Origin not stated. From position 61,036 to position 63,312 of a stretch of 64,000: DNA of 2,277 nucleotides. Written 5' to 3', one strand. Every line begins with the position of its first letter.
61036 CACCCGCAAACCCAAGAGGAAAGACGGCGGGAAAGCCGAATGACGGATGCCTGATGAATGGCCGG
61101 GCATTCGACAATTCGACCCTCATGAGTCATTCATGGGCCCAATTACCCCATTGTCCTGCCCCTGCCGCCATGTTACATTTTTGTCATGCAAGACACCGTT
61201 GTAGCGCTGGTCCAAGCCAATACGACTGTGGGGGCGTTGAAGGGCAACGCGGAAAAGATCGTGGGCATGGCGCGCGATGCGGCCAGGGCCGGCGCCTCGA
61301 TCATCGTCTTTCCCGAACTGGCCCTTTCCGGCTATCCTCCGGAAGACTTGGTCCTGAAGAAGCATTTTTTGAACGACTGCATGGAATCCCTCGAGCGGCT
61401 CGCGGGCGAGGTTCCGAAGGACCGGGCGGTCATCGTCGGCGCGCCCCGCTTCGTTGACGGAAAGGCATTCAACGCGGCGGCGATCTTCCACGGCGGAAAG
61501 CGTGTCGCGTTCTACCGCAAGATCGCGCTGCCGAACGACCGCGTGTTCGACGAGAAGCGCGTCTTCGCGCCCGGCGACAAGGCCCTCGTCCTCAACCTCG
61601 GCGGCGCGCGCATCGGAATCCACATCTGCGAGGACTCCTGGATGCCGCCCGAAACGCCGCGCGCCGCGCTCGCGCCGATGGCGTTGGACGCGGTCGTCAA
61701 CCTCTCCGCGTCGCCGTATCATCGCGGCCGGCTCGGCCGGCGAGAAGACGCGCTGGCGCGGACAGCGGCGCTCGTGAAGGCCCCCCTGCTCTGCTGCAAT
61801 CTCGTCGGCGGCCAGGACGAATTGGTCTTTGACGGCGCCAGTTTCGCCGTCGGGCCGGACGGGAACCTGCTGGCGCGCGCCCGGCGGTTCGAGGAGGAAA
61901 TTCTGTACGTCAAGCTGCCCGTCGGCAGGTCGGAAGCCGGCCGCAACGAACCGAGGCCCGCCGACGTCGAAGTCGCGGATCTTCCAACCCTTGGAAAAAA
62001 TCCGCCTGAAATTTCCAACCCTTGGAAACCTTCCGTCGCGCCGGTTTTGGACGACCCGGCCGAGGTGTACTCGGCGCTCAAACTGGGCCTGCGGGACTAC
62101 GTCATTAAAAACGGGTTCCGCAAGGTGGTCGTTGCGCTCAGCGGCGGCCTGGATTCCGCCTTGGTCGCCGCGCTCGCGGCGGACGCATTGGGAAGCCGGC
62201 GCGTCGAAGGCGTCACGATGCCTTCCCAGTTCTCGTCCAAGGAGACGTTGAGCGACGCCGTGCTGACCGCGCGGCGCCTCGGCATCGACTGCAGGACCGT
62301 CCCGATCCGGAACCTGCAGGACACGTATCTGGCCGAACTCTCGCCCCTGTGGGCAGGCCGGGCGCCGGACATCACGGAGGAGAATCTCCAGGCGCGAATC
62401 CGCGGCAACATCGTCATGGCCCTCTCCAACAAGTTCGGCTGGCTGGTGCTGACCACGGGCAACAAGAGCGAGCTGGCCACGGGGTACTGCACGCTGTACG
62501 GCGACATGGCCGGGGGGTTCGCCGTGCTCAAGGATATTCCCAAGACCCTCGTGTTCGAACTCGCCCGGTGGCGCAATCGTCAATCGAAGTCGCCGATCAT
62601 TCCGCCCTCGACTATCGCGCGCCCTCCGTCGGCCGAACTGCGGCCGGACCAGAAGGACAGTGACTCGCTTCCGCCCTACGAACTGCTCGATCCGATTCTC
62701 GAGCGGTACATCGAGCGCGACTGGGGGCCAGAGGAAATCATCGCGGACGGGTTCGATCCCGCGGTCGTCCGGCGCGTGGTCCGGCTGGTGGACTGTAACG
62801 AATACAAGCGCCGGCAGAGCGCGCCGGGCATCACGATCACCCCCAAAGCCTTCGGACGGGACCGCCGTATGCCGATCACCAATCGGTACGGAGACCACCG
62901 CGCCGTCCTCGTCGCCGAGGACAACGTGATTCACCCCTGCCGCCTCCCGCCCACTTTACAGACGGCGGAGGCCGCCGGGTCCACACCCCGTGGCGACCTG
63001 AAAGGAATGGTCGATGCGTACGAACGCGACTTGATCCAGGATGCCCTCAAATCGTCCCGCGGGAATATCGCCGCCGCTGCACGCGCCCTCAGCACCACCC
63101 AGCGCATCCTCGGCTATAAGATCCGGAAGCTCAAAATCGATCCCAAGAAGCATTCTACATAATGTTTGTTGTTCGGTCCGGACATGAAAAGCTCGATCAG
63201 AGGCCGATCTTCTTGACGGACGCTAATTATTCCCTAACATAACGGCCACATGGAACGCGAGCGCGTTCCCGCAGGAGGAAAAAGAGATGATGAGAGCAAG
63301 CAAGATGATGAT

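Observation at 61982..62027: The same palindrome pair inserted in frame in the nadE inter-domain linker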

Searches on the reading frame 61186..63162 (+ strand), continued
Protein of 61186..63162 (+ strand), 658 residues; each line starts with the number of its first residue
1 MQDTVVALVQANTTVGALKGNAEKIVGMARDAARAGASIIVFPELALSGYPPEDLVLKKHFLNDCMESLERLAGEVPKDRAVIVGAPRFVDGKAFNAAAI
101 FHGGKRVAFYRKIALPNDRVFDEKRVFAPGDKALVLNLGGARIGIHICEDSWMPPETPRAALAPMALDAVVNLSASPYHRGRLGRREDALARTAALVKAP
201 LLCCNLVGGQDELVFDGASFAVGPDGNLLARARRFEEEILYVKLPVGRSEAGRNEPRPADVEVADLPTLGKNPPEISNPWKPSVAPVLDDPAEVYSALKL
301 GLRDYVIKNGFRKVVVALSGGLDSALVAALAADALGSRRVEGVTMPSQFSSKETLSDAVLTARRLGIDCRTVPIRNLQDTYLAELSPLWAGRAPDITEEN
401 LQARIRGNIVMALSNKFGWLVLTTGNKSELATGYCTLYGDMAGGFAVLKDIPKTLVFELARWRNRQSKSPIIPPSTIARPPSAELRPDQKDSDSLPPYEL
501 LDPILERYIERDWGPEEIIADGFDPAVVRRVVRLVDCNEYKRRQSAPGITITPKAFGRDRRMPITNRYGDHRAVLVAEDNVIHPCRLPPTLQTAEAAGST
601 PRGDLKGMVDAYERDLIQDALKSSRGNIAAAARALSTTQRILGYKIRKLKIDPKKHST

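Call 83: search_solved_structures(query=window:61186-62910:+, max_evalue=1e-20, show_alignments=1)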
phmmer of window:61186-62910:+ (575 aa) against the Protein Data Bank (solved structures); distinct sequences matched with E-value up to 1e-20: 9.
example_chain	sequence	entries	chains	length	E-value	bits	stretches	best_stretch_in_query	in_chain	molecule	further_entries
5kha_A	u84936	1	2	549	1.4e-141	476.2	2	284-568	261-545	Glutamine-dependent NAD+ synthetase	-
4f4h_A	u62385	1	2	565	4.2e-139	468.1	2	282-569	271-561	Glutamine dependent NAD+ synthetase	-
3n05_A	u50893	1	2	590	7.6e-135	454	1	6-570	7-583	NH(3)-dependent NAD(+) synthetase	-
3dla_A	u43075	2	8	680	9.1e-40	140.2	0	7-238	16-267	Glutamine-dependent NAD(+) synthetase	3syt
6ofc_A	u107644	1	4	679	1.6e-38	136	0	7-238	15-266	Glutamine-dependent NAD(+) synthetase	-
3sdb_A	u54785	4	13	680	1.6e-38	136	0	7-238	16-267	Glutamine-dependent NAD(+) synthetase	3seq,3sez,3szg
3ilv_A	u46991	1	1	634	1.3e-32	116.5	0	392-548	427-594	Glutamine-dependent NAD(+) synthetase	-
2e18_A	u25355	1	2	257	4.7e-31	111.4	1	303-544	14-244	NH(3)-dependent NAD(+) synthetase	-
1xng_A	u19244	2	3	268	7.1e-22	81.1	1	304-545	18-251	NH(3)-dependent NAD(+) synthetase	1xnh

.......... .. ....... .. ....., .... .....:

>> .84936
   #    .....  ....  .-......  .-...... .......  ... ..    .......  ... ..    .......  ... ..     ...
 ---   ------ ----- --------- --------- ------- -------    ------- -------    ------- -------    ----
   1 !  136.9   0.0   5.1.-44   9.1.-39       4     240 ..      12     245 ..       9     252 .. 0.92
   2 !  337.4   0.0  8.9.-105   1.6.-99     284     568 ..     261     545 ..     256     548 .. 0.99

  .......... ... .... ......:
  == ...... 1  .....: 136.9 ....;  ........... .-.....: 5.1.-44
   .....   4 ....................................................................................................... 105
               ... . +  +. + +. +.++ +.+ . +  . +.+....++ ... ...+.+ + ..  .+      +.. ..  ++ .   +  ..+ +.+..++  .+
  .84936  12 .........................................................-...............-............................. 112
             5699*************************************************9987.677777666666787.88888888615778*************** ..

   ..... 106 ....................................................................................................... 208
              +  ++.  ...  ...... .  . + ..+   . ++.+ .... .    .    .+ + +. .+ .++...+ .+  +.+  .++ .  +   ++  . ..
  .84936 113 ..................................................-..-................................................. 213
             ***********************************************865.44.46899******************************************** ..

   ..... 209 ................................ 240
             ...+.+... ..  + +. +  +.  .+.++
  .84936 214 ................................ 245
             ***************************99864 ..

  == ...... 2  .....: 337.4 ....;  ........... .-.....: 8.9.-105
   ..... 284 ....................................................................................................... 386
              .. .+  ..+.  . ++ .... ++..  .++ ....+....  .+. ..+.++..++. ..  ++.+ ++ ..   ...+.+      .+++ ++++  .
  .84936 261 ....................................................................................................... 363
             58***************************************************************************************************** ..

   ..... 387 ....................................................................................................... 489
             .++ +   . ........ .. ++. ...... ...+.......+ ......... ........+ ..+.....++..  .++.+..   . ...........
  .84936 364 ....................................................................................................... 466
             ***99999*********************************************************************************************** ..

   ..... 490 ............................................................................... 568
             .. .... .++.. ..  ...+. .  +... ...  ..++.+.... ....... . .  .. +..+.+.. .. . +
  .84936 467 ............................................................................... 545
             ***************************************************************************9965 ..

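Call 84: predict_structure(alignment_id=A1)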
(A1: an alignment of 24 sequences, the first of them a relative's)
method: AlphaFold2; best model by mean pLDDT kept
length: 658 residues; sequences in the alignment: 24
mean_pLDDT: 73.5   pTM: 0.70
mean pLDDT of the five models: 73.5, 71.8, 70.3, 69.6, 65.3
residues with pLDDT >= 90: 165; 70-90: 244; 50-70: 145; < 50: 104
segments of 3 or more residues with pLDDT < 50: 270-273, 437-442, 482-494, 538-547, 555-605, 640-645, 648-658
pLDDT, mean of each block of 10 residues (from residue 1): 83 86 96 91 93 78 93 93 95 94 93 75 84 86 87 63 87 88 86 89 89 82 93 90 74 69 76 53 82 88 82 81 87 93 74 84 92 72 70 61 70 73 66 52 63 79 90 84 42 51 66 85 85 58 44 45 42 28 29 33 49 65 65 61 47 38
secondary structure, 60 per line:
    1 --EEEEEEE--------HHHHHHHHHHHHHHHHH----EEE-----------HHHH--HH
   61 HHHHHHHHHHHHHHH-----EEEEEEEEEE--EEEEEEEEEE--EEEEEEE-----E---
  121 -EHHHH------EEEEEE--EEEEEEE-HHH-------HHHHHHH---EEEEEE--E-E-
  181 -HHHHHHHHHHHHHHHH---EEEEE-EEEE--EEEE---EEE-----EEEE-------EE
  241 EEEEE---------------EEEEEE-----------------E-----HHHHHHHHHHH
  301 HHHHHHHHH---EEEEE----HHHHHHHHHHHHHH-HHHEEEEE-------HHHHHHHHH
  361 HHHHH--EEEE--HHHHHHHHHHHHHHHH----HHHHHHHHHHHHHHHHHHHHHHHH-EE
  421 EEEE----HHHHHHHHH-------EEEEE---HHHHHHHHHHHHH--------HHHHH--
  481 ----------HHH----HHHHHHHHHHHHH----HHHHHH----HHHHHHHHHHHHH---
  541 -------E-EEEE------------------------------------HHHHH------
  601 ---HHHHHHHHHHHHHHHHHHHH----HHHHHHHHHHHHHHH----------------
elements in order (helices of 4 or more, strands of 3 or more residues): E3-9 H18-34 E39-41 H53-56 H59-75 E81-90 E93-102 E105-111 H123-126 E133-138 E141-147 H159-165 E169-174 H182-197 E201-205 E207-210 E213-216 E220-222 E228-231 E239-245 E261-266 H290-309 E313-317 H322-335 E340-344 H352-365 E368-371 H374-389 H394-417 E419-424 H429-437 E445-449 H453-465 H474-478 H498-510 H515-520 H525-537 E550-553 H590-594 H604-623 H628-642

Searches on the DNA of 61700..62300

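Call 57: search_rna_families(source=window, start=61700, end=62300, threshold=evalue, max_evalue=1)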
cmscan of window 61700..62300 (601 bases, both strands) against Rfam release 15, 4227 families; matches with E-value up to 1: 0.
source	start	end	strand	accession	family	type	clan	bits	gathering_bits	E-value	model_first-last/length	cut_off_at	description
